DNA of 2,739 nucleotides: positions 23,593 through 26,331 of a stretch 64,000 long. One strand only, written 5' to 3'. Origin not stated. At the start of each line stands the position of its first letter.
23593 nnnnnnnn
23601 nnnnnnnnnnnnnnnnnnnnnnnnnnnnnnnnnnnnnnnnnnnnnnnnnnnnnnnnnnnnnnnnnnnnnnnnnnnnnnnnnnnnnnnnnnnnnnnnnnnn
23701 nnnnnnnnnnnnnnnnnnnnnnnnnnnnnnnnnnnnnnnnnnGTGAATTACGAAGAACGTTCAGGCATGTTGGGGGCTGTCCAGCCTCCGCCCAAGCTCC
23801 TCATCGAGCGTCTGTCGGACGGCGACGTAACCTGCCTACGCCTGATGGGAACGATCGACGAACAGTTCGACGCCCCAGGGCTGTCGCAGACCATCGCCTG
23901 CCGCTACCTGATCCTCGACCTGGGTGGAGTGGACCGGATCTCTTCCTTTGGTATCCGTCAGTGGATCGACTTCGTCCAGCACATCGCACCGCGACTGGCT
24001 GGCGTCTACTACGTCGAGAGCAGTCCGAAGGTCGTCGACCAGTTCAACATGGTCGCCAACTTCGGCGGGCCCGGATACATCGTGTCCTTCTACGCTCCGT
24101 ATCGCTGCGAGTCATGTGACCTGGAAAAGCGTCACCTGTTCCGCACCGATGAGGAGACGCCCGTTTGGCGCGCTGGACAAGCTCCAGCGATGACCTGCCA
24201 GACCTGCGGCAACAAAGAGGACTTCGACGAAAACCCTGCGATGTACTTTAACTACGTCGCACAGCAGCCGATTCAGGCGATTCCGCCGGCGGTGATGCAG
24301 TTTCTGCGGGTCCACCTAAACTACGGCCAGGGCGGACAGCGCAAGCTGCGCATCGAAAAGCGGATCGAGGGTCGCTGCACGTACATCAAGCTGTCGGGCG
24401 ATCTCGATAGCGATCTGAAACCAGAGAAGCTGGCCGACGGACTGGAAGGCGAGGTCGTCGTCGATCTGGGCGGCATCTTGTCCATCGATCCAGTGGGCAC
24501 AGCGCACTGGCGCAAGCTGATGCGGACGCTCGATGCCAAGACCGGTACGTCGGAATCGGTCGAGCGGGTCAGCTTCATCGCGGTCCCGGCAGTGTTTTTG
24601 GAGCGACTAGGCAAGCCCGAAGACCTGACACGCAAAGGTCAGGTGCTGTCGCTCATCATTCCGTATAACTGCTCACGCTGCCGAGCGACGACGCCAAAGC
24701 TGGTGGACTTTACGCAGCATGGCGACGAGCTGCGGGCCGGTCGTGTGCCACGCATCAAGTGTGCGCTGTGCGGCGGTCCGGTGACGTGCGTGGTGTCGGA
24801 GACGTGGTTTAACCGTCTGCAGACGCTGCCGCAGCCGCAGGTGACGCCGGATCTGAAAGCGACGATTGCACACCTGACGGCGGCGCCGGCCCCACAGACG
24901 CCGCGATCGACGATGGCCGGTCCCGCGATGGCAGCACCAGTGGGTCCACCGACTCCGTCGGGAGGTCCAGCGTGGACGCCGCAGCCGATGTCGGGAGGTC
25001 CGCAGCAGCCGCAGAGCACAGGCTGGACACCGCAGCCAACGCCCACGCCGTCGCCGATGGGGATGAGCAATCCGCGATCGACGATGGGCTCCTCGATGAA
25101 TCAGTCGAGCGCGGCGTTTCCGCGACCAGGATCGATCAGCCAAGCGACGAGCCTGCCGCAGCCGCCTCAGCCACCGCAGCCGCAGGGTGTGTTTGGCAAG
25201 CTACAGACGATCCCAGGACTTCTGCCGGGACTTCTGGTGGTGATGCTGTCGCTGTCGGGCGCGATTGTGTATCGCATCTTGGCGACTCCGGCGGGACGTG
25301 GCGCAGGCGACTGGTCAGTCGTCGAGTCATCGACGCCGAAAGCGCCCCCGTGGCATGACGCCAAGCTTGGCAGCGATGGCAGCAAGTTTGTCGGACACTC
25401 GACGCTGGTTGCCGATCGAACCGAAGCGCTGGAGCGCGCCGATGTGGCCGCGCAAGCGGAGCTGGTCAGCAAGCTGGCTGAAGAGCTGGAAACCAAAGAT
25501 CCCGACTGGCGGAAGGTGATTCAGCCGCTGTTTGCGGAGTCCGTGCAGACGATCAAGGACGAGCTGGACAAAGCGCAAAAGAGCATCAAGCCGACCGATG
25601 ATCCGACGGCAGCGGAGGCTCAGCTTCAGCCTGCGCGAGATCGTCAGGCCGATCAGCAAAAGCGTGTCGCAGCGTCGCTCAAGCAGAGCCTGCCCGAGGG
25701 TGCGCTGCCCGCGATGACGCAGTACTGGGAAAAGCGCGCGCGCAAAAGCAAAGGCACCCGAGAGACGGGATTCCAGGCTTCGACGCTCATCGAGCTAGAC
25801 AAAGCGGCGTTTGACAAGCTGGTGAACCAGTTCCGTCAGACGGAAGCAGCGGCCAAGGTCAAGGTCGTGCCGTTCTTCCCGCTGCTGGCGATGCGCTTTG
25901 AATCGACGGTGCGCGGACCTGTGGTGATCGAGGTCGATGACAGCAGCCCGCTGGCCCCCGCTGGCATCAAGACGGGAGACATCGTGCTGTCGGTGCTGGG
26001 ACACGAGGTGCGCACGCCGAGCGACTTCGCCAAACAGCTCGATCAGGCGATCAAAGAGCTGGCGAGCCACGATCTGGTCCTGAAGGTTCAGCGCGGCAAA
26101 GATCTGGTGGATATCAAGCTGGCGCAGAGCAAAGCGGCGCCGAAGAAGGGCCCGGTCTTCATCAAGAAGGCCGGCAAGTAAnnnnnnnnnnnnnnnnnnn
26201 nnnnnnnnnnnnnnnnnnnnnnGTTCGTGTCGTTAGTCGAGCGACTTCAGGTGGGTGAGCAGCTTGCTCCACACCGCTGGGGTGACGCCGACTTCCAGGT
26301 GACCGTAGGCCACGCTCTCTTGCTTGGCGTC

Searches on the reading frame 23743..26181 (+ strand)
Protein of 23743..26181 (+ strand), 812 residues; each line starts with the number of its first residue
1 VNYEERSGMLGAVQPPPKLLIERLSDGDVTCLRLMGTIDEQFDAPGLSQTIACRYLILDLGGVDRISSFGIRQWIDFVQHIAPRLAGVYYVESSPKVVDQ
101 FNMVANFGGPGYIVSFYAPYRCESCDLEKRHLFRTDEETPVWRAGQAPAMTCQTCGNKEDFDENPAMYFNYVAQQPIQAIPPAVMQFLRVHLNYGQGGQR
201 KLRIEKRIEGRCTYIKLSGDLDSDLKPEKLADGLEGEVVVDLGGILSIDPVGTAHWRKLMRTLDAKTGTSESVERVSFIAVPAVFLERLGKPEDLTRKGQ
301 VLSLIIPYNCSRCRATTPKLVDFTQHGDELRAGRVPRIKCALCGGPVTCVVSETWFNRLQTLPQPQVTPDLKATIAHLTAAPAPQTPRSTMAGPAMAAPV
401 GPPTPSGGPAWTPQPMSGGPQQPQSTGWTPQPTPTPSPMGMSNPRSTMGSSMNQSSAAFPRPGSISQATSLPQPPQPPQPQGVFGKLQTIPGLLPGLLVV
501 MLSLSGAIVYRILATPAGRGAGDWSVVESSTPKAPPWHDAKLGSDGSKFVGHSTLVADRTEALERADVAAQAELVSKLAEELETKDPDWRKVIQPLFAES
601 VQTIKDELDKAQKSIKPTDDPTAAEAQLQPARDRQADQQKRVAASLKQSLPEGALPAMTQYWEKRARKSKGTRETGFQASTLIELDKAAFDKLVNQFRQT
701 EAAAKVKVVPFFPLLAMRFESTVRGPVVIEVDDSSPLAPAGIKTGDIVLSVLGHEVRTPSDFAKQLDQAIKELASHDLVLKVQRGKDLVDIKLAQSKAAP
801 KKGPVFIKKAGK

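Call 85: search_protein_families(library=pfam, proteins=[window:23743-26181:+], max_evalue=0.00001)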
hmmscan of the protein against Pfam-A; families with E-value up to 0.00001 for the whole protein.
window:23743-26181:+ (812 aa): 1 family
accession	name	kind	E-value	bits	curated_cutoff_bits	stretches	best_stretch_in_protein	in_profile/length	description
PF13180.12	PDZ_2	-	4.1e-09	37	27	1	715-792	3-77/80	PDZ domain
